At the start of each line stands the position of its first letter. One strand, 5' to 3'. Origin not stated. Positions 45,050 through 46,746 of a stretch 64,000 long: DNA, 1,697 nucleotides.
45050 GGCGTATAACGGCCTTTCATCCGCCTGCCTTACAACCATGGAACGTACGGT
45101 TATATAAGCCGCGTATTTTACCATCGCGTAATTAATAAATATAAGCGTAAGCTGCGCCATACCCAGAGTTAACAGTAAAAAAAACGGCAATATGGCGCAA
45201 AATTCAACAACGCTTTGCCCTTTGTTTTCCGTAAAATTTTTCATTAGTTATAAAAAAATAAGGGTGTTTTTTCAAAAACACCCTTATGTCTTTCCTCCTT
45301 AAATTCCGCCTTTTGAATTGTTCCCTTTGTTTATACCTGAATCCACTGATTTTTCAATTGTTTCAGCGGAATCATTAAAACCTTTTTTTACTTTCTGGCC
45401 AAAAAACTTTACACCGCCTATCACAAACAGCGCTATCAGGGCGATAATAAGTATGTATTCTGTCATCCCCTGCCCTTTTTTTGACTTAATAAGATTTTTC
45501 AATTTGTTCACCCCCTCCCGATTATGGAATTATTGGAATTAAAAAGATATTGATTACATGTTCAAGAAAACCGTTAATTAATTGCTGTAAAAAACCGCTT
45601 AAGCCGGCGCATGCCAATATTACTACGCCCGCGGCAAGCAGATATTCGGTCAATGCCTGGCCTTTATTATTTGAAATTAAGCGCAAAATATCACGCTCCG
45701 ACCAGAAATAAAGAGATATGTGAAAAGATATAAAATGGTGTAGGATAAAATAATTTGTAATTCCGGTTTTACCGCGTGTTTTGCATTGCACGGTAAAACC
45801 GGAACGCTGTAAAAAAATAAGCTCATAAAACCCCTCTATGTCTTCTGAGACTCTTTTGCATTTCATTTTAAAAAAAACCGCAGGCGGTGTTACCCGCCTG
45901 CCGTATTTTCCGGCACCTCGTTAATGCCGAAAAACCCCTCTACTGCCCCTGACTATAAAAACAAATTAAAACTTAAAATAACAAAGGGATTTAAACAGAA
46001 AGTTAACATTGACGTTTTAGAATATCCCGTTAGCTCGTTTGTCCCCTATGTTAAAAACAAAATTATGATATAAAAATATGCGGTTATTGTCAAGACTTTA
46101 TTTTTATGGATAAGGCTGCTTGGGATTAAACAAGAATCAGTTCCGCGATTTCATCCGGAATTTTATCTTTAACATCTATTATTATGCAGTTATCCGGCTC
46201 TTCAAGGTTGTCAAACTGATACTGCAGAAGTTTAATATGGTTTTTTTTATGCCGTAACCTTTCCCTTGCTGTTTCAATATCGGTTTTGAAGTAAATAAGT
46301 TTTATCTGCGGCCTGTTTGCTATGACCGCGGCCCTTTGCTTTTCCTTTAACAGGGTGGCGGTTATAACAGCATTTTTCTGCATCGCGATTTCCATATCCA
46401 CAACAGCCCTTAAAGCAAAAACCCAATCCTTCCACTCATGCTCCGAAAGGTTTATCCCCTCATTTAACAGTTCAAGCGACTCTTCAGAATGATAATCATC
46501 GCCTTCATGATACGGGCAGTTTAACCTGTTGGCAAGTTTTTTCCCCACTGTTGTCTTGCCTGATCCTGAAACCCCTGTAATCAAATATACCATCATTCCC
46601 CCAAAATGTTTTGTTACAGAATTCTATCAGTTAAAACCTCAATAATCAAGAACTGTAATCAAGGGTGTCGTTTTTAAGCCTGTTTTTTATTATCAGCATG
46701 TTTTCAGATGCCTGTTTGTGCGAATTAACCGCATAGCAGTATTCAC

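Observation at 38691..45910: Atypical Tad/Flp pilus locus: fused TadZ-like::TadA ATPase, two pilins, attenuator after flp, palindromic operator. No tadB, tadC or tadV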

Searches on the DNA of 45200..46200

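Call 21: search_rna_families(source=window, start=45200, end=46200, threshold=evalue, max_evalue=10, show_alignments=2)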
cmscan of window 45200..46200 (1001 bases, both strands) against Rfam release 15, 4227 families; matches with E-value up to 10: 21.
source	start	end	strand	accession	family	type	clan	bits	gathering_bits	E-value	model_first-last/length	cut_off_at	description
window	45759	45916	-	RF00007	U12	Gene; snRNA; splicing;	CL00006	26.5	53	0.0051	1-151/151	no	U12 minor spliceosomal RNA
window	45860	45915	+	RF02067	STnc310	Gene; sRNA;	-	23.3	40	0.094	1-61/61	no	Salmonella enterica sRNA STnc310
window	45250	45346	-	RF02029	sraA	Gene; sRNA;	-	22.2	56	1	1-95/95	no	sraA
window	46051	46109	+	RF02618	SSRC34_2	Gene; sRNA;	-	21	48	1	14-72/125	no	Streptococcus sRNA 34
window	45253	45292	+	RF03483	MIR319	Gene; miRNA;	-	20.4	54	0.21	1-92/92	no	MIR319 microRNA precursor family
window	45200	45289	+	RF01820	RsaE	Gene; sRNA;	-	20.4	79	1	4-112/112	5'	RNA Staph. aureus E (RoxS)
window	45246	45333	-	RF00558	L20_leader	Cis-reg; leader;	-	19.1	58.7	0.6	1-127/127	no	Ribosomal protein L20 leader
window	45207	45289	+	RF04184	BTnc060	Gene; sRNA;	-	18.8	228.9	3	1-213/213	no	Bacteroides sRNA BTnc060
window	46124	46186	-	RF04319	BTncRNA_FopS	Gene; sRNA;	-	18.2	56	5.3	9-71/71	no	Bacteroidetes FopS (family of paralogous sRNAs)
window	45869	45915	-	RF02399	NsiR1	Gene; sRNA;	-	18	39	0.92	1-60/60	no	Nitrogen stress-induced RNA 1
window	46093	46186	+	RF02368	Yfr21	Gene; sRNA;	-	17.9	100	4.4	1-205/205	no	Cyanobacterial functional RNA 21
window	45252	45293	+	RF04134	MIR7504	Gene; miRNA;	-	17.9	83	4.7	1-124/124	no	MIR7504 microRNA precursor family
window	45845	45903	-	RF01815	rpsB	Gene; sRNA;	-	17.1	40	0.9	11-99/132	no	rpsB sRNA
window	45866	45913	-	RF03772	mir-4867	Gene; miRNA;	-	16.7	93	3.7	1-73/73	no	mir-4867 microRNA precursor family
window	45200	45323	+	RF01459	rliE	Gene; sRNA;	-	15.5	90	9.1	87-222/222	5'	Listeria sRNA rliE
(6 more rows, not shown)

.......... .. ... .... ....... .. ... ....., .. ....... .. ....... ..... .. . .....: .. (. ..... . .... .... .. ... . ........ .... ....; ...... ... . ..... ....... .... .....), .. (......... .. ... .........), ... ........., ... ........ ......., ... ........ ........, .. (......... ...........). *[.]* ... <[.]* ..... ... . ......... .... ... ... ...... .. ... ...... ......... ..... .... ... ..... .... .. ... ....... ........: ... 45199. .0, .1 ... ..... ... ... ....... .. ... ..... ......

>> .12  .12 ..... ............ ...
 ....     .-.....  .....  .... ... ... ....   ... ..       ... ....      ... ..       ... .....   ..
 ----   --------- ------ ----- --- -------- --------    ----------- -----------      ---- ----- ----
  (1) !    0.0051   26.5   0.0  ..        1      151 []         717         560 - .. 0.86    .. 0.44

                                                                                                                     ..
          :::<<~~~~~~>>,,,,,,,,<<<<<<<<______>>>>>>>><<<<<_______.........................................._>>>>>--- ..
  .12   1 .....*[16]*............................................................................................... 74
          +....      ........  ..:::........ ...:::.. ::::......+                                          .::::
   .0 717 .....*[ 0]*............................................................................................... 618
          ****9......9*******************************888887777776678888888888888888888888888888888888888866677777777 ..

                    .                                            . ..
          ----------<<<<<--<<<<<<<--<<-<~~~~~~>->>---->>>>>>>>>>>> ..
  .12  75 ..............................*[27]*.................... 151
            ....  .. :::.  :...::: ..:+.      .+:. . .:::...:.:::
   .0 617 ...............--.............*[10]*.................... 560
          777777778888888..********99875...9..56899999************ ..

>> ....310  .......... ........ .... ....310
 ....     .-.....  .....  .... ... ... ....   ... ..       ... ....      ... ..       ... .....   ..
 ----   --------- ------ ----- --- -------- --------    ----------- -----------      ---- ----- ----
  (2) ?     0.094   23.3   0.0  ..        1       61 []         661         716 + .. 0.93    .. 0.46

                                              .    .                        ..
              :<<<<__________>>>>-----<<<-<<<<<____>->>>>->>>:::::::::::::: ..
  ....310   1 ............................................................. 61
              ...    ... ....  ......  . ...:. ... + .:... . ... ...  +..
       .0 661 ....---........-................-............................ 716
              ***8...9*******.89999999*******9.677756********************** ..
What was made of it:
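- On Known riboswitch or leader families (Rfam 15): In the leader region the best hits are spurious (U12, 26.5 bits against a gathering score of 53; call 21).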

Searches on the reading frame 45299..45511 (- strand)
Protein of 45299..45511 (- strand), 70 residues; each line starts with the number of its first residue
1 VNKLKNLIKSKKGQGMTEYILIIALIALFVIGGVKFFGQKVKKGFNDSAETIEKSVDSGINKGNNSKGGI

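Call 3: search_protein_families(library=pfam, proteins=[window:45299-45511:-], max_evalue=0.01)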
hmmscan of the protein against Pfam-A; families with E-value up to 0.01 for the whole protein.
window:45299-45511:- (70 aa): 2 families
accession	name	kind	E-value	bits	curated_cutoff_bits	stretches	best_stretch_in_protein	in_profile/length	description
PF04964.19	Flp_Fap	-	3.6e-06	27.1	32.2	1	8-51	2-45/46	Flp/Fap pilin component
PF05405.19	Mt_ATP-synt_B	-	0.0017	18.5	21.7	1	21-62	18-59/163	Mitochondrial ATP synthase B chain precursor (ATP-synt_B)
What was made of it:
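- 45299..45502 (-): flp1: a 67-aa Flp pilin with a TTG start (a GTG at 45511 would give 70 aa), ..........|QGMTEY... PF04964, E 3.6e-6, 27 bits, below the cutoff (call 3).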

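Call 4: search_protein_families(library=ncbifam, proteins=[window:45299-45511:-], max_evalue=0.01)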
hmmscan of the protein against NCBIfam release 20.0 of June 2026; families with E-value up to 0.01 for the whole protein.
window:45299-45511:- (70 aa): 0 families

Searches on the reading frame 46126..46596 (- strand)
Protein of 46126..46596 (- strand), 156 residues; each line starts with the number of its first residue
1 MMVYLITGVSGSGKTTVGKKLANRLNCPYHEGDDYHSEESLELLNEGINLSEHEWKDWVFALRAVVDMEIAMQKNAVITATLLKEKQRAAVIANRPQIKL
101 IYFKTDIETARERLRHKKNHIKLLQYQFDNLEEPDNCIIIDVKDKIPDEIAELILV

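Call 77: search_protein_families(library=pfam, proteins=[window:46126-46596:-], max_evalue=0.001)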
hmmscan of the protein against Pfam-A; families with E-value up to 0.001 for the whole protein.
window:46126-46596:- (156 aa): 9 families
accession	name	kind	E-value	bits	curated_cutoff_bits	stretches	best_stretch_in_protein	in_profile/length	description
PF13671.12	AAA_33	-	9.7e-13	49.1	27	1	4-120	2-121/143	AAA domain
PF13238.12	AAA_18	-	2.7e-11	44.5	29.4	1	5-120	2-114/128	AAA domain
PF01202.28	SKI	-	8.2e-09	36.2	22.1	1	11-120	2-108/159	Shikimate kinase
PF01712.25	dNK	-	1e-05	25.9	27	0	6-78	3-72/203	Deoxynucleoside kinase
PF02224.24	Cytidylate_kin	-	6.2e-05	23.3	26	1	6-93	3-81/211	Cytidylate kinase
PF13207.12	AAA_17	-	7.3e-05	23.5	27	1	7-118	1-123/136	AAA domain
PF01583.26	APS_kinase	-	0.0007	20.1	21.1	1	3-113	4-117/152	Adenylylsulphate kinase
PF13189.12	Cytidylate_kin2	-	0.00082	20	28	0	6-32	4-30/176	Cytidylate kinase-like family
PF13173.12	AAA_14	-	0.00086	19.8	27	0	3-45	4-51/129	AAA domain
